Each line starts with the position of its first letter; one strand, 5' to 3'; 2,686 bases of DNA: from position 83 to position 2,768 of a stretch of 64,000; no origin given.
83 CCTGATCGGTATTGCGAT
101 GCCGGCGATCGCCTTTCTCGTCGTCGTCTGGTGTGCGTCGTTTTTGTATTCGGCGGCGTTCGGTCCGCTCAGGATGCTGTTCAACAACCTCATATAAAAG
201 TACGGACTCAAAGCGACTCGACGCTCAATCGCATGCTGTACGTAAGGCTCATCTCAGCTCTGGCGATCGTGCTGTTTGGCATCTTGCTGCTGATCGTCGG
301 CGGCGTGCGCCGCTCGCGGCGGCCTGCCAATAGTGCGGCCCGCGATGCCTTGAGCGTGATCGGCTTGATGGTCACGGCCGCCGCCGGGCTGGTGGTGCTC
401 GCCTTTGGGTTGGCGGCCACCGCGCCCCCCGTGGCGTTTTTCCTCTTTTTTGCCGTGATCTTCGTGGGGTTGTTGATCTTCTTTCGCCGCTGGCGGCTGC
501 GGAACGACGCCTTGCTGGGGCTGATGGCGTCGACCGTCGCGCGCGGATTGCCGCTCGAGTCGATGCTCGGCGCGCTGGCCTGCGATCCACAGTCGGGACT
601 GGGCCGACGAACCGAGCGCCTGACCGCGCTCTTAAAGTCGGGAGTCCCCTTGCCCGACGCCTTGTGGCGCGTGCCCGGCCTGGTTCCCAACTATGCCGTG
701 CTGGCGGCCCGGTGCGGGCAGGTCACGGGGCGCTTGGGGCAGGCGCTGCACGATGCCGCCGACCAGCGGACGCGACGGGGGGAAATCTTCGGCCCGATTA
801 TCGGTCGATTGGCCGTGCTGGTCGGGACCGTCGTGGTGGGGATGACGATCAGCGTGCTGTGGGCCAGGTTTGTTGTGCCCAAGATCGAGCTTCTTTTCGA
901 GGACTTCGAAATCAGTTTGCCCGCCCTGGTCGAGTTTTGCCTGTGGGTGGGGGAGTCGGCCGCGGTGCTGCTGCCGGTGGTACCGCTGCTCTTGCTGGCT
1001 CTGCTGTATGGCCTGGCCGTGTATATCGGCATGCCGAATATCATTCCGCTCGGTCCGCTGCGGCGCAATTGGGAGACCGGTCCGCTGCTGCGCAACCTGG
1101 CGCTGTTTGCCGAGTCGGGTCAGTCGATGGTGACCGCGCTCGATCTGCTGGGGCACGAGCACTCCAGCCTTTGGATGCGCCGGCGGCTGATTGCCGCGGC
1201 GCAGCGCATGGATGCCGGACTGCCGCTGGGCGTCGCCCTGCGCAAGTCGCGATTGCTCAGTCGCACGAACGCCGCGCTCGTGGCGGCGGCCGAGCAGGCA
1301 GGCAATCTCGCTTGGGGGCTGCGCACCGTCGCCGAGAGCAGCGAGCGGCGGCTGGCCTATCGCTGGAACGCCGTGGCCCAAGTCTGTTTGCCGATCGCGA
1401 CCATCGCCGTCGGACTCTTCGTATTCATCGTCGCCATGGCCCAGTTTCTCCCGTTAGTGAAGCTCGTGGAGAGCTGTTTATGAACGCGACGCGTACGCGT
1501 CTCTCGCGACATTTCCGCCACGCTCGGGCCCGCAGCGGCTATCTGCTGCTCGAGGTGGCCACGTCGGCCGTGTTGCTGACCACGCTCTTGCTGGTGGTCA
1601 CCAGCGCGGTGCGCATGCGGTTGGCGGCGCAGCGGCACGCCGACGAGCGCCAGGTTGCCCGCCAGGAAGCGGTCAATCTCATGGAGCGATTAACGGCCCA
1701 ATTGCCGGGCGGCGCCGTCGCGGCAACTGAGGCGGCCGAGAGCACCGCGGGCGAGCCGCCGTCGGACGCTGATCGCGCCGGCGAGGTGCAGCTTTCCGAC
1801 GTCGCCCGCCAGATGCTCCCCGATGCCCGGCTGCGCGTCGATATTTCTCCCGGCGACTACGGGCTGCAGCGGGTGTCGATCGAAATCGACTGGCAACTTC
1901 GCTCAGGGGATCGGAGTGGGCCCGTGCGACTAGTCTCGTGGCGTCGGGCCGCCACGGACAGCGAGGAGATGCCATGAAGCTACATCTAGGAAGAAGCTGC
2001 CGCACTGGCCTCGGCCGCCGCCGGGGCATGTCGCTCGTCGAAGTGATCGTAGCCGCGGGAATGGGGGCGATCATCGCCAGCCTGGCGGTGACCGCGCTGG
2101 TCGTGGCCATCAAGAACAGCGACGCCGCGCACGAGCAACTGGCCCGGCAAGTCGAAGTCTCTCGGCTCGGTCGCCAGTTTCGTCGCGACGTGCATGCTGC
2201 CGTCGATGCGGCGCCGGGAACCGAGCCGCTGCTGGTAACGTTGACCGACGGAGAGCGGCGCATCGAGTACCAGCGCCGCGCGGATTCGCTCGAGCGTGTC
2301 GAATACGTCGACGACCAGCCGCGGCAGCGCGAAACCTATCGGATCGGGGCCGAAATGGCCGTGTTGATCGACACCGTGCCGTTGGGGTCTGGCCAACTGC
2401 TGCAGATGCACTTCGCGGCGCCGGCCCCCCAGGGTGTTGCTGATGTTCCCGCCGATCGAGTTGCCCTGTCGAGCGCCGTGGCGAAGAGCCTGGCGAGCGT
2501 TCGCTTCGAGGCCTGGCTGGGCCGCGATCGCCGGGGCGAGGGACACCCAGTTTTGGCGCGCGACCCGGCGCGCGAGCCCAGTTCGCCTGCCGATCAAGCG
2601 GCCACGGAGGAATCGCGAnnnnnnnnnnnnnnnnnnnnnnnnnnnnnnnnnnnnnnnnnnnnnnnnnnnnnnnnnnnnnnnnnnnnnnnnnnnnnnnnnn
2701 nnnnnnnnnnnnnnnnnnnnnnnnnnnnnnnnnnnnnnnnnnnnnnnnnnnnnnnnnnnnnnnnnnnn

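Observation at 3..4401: Translationally coupled pseudopilus operon that terminates in a DUF1559 protein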

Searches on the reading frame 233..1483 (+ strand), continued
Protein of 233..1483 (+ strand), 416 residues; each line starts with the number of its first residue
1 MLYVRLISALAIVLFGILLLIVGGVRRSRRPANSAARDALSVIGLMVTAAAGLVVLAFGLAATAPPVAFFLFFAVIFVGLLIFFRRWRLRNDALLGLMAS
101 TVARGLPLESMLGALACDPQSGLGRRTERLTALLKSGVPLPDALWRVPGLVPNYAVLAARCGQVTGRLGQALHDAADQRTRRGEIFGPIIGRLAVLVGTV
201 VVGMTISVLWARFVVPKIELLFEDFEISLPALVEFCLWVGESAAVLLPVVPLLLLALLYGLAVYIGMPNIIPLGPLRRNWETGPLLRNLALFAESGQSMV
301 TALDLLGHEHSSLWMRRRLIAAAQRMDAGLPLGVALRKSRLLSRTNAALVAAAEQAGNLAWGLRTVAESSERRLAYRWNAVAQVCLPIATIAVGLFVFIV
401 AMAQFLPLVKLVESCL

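Call 41: search_protein_families(library=ncbifam, proteins=[L001:6332-7600:+, L001:7759-8844:+, L001:8895-9962:+, L001:5540-6277:+], max_evalue=0.001)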
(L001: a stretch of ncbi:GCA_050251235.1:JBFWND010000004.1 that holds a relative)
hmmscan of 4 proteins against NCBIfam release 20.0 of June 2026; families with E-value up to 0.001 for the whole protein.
L001:6332-7600:+ (423 aa): 18 families
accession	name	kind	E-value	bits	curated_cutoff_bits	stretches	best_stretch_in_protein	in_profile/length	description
TIGR02533.1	type_II_gspE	equivalog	1.1e-102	344.2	630.25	1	21-408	108-485/486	type II secretion system ATPase GspE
NF007755.0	PRK10436.1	equivalog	2e-90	303.7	617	1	21-413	86-463/465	type II secretion system protein GspE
NF053534.1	T4PilAsmATPsTfpB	equivalog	6.7e-90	302.1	850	1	22-408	203-581/584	type IV pilus assembly ATPase TfpB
TIGR02538.1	type_IV_pilB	equivalog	1e-89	301.7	675.65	1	21-408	182-561/564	type IV-A pilus assembly ATPase PilB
NF041000.1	ATPase_ComGA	equivalog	9.7e-61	205.1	300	1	27-308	3-266/267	competence type IV pilus ATPase ComGA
TIGR01420.1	pilT_fam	subfamily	1.3e-37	129.8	319.1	1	26-309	4-270/343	PilT/PilU family type 4a pilus ATPase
TIGR02525.1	plasmid_TraJ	equivalog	6.3e-19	68.2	368.3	1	161-288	141-273/372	plasmid transfer ATPase TraJ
TIGR02524.1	dot_icm_DotB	equivalog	1.5e-17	63.9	463.3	1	144-286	113-258/358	Dot/Icm type IV secretion system ATPase DotB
TIGR02782.1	TrbB_P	equivalog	9.5e-16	57.9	304.55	1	141-286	105-254/303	P-type conjugative transfer ATPase TrbB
NF010407.0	PRK13833.1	subfamily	3.6e-15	56.2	499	1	158-289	134-264/323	conjugal transfer protein TrbB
NF058587.1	archaellum_moto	equivalog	1.9e-13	50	550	1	164-289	270-398/527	archaellum flagellar ATPase motor FlaI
NF010469.0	PRK13894.1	subfamily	2.9e-12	46.6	508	1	155-285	136-265/320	conjugal transfer ATPase TrbB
TIGR02788.1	VirB11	equivalog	5.7e-10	38.7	249.95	1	144-289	120-267/308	P-type DNA transfer ATPase VirB11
TIGR03819.1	heli_sec_ATPase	hypoth_equivalog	1.5e-07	30.9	373.15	1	138-297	144-310/340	TadA family conjugal transfer-associated ATPase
NF053672.1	bindosome_BasE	exception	9.6e-07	27.9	1000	1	165-284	266-388/512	bindosome assembly system ATPase subunit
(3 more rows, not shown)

L001:7759-8844:+ (362 aa): 6 families
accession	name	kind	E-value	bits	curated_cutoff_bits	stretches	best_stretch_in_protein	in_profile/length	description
TIGR02120.1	GspF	equivalog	3.3e-31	108.9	424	1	12-338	57-383/401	type II secretion system inner membrane protein GspF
NF007861.0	PRK10573.1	equivalog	2.7e-20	72.8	401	1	15-344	56-389/401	protein transport protein HofC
NF052606.1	T4PiliAsmPilCMyx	equivalog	2.8e-16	59.4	700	1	12-336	74-398/419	type IV pilus assembly protein PilC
NF052607.1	T4PiliAsmPilCThrm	equivalog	3.8e-16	59.2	700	1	23-357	71-404/406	type IV pilus assembly protein PilC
NF047826.1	T3SSXpsF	equivalog_domain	2.7e-11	42.9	650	1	16-351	64-401/405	type II secretion system protein XpsF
NF041012.2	T4P_ComGB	equivalog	8.6e-09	35.2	240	0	179-331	157-310/332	competence type IV pilus assembly protein ComGB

L001:8895-9962:+ (356 aa): 6 families
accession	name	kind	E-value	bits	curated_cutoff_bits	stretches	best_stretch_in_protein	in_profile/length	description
TIGR02120.1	GspF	equivalog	1.7e-36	126.4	424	1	15-328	57-375/401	type II secretion system inner membrane protein GspF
NF007861.0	PRK10573.1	equivalog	3.4e-22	79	401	1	26-283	64-326/401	protein transport protein HofC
NF052606.1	T4PiliAsmPilCMyx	equivalog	7.9e-22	77.7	700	1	33-290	92-353/419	type IV pilus assembly protein PilC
NF047826.1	T3SSXpsF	equivalog_domain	9.8e-16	57.5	650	1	21-337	66-386/405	type II secretion system protein XpsF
NF052607.1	T4PiliAsmPilCThrm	equivalog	1.6e-14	53.8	700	1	28-353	73-402/406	type IV pilus assembly protein PilC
NF041012.2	T4P_ComGB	equivalog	3e-11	43.2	240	1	23-318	3-297/332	competence type IV pilus assembly protein ComGB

L001:5540-6277:+ (246 aa): 1 family
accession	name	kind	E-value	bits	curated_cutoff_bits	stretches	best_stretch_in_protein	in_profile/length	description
NF052394.1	NodProtNoeE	equivalog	9.8e-13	47.5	500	1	9-134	12-142/387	nodulation protein NoeE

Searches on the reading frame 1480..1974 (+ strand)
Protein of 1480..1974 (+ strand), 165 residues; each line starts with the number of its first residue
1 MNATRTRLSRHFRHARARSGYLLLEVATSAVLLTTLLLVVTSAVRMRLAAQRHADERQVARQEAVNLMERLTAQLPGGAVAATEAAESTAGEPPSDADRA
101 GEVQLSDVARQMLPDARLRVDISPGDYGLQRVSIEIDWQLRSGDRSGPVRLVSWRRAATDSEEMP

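Call 3: search_protein_families(library=pfam, proteins=[window:1480-1974:+], max_evalue=1)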
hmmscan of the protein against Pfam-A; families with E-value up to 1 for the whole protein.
window:1480-1974:+ (165 aa): 1 family
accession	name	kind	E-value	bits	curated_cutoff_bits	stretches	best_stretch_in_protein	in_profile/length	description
PF18520.6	Spc110_C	-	0.081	13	25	1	37-58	13-34/52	Spindle pole body component 110 C-terminal domain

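Call 4: search_protein_families(library=ncbifam, proteins=[window:1480-1974:+], max_evalue=1)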
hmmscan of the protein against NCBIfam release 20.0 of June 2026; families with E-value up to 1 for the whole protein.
window:1480-1974:+ (165 aa): 1 family
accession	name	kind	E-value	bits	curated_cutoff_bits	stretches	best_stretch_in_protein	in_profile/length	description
TIGR02523.1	type_IV_pilV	equivalog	0.0088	16.5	52.2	1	19-75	2-58/139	type IV pilus modification protein PilV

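Call 34: search_solved_structures(query=A2, max_evalue=1)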
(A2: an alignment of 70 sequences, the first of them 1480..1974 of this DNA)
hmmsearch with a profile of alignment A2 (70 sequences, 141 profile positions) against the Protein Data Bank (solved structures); distinct sequences matched with E-value up to 1: 7.
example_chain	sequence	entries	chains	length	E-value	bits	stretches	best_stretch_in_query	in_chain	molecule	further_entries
7tgg_A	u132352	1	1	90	0.0086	19.1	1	5-40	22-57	Geopilin domain 1 protein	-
9lab_B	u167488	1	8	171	0.01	18.8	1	8-49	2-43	MSHA major pilin subunit MshA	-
9egp_A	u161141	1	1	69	0.027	17.4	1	6-41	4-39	Geopilin domain 1 protein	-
5g23_A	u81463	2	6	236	0.031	17.2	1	8-45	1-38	TYPE-IV LIKE PILIN TTHA1219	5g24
9laa_A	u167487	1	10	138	0.034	17.1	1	4-38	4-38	Type IV pilin protein PilA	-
7txi_A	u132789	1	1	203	0.69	12.9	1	8-61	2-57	Probable flagellin 1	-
4y6c_A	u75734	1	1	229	0.9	12.5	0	52-97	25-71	ANSERINA PUTATIVE KINESIN LIGHT chain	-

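Call 77: search_protein_families(library=pfam, alignment_id=A2, max_evalue=0.1)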
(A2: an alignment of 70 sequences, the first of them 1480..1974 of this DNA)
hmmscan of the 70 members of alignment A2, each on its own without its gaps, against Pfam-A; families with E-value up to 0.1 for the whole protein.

A. member 1, window:1480-1974:+ (165 aa): 1 family
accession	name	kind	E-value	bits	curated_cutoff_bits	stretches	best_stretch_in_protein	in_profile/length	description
PF18520.6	Spc110_C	-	0.081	13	25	0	37-58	13-34/52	Spindle pole body component 110 C-terminal domain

B. families by the number of members that match (of 70 scanned): 38 families (the first 25 are shown)
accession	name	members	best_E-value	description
PF07963.17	N_methyl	33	1.8e-07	Prokaryotic N-terminal methylation motif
PF02605.20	PsaL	2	0.027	Photosystem I reaction centre subunit XI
PF13748.11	ABC_membrane_3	1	0.00036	ABC transporter transmembrane region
PF24838.2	8xMP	1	0.0045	Octameric membrane protein family (8xMP)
PF04102.17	SlyX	1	0.0056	SlyX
PF09925.14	DUF2157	1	0.0071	Predicted membrane protein (DUF2157)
PF23959.1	DUF7288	1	0.0081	Family of unknown function (DUF7288)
PF09534.15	Trp_oprn_chp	1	0.0084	Tryptophan-associated transmembrane protein (Trp_oprn_chp)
PF18505.6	DUF5619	1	0.011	Domain of unknown function (DUF5619)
PF14716.13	HHH_8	1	0.017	Helix-hairpin-helix domain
PF03910.19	Adeno_PV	1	0.017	Adenovirus minor core protein PV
PF24500.1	DUF7589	1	0.021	Domain of unknown function (DUF7589)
PF02885.22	Glycos_trans_3N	1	0.023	Glycosyl transferase family, helical bundle domain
PF06067.16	DUF932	1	0.023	Domain of unknown function (DUF932)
PF24551.1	SH3_Rv0428c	1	0.027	Probable histone acetyltransferase Rv0428c SH3 domain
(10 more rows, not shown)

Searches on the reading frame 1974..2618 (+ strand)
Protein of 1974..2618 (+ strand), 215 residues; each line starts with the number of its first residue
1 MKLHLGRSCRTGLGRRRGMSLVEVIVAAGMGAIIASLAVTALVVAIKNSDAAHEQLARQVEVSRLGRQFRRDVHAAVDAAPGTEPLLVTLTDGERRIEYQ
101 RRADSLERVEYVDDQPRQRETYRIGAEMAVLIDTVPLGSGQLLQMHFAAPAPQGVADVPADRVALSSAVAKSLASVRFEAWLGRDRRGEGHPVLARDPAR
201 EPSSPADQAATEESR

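Call 3: search_protein_families(library=pfam, proteins=[window:1974-2618:+], max_evalue=1)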
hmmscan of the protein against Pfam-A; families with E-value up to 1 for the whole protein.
window:1974-2618:+ (215 aa): 1 family
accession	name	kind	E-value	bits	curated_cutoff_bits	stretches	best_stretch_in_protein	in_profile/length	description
PF07963.17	N_methyl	-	0.0032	17.4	21.2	1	15-38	3-26/27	Prokaryotic N-terminal methylation motif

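Call 4: search_protein_families(library=ncbifam, proteins=[window:1974-2618:+], max_evalue=1)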
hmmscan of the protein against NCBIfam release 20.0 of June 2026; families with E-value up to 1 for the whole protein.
window:1974-2618:+ (215 aa): 4 families
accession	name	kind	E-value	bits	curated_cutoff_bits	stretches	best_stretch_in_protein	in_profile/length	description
TIGR02532.1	IV_pilin_GFxxxE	domain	0.0026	17.5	16.3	1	16-39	1-24/24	prepilin-type N-terminal cleavage/methylation domain-containing protein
NF007848.0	PRK10557.1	equivalog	0.09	12.1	120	1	15-64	9-58/192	prepilin peptidase-dependent protein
NF047828.1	T3SSXpsI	equivalog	0.24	11.4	150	1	17-52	2-37/132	type II secretion system protein XpsI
TIGR01711.1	gspJ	equivalog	0.98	9.2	64.85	1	17-78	1-62/192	type II secretion system minor pseudopilin GspJ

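Call 35: search_solved_structures(query=A3, max_evalue=1)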
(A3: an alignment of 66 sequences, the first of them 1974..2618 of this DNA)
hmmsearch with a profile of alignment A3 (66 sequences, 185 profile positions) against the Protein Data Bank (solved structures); distinct sequences matched with E-value up to 1: 18.
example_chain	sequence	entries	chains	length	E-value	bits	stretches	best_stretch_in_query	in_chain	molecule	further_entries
7tgg_A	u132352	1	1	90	5.5e-05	25.8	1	10-39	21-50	Geopilin domain 1 protein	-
9laa_A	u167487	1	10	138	0.00047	22.8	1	11-39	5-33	Type IV pilin protein PilA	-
9egp_A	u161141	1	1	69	0.00095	21.8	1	13-39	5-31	Geopilin domain 1 protein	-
9lab_B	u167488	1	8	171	0.0017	21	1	13-38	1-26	MSHA major pilin subunit MshA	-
8pfb_G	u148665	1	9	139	0.014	18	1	19-62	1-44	Type IV pilin PilE1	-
2m7g_A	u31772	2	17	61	0.19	14.3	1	19-39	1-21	Geopilin domain 1 protein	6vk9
8p3b_A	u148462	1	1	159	0.19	14.3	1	19-39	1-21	Fimbrial protein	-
5kua_A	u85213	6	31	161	0.23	14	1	19-39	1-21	pilin | Neisseria meningitidis PilE variant SB-GATDH | Neisseria meningitidis PilE, SB-DATDH variant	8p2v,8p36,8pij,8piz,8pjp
5wda_A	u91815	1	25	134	0.25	13.9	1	19-42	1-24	General secretion pathway protein G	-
1ay2_A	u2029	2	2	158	0.25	13.9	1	19-39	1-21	TYPE 4 PILIN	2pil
2hi2_A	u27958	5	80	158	0.28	13.8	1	19-39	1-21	Fimbrial protein | PilA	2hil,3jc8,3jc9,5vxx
6xxe_A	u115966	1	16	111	0.39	13.3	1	19-41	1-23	Uncharacterized protein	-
8qqj_J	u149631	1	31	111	0.44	13.1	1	19-40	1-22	Type IV narrow pilus major component PilA5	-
1oqw_A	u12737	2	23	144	0.69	12.5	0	19-39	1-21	Fimbrial protein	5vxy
8tum_e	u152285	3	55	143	0.74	12.4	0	19-39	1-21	Type IV major pilin protein PilA | Pilin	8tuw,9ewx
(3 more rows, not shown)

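Call 76: search_protein_families(library=pfam, alignment_id=A3, max_evalue=0.1)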
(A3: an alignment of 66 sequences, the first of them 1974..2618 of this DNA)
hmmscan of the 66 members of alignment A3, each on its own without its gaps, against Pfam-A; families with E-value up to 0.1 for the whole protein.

A. member 1, window:1974-2618:+ (215 aa): 1 family
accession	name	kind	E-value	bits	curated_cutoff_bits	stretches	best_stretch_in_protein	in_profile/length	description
PF07963.17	N_methyl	-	0.0032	17.4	21.2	1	15-38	3-26/27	Prokaryotic N-terminal methylation motif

B. families by the number of members that match (of 66 scanned): 20 families
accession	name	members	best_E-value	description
PF07963.17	N_methyl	55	1e-09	Prokaryotic N-terminal methylation motif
PF13286.11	HD_assoc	1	0.0013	Phosphohydrolase-associated domain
PF11915.13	DUF3433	1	0.0014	Protein of unknown function (DUF3433)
PF23972.1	DUF7298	1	0.0037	Domain of unknown function (DUF7298)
PF18920.5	DUF5671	1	0.0064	Domain of unknown function (DUF5671)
PF20250.3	FapA_N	1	0.0084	Flagellar Assembly Protein A N-terminal region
PF10242.14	L_HMGIC_fpl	1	0.014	Lipoma HMGIC fusion partner-like protein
PF24201.1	DUF7426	1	0.014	Domain of unknown function (DUF7426)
PF04588.18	HIG_1_N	1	0.034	Hypoxia induced protein conserved region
PF21226.3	MalQ_N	1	0.039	MalQ N-terminal beta sandwich domain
PF23714.1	Rv3627c_N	1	0.044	Carboxypeptidase Rv3627c-like, N-terminal domain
PF12146.15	Hydrolase_4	1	0.056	Serine aminopeptidase, S33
PF24262.1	DUF7463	1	0.057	Family of unknown function (DUF7463)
PF23820.1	DUF7190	1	0.069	Family of unknown function (DUF7190)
PF21266.3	RRP4_S1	1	0.075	RRP4, S1 domain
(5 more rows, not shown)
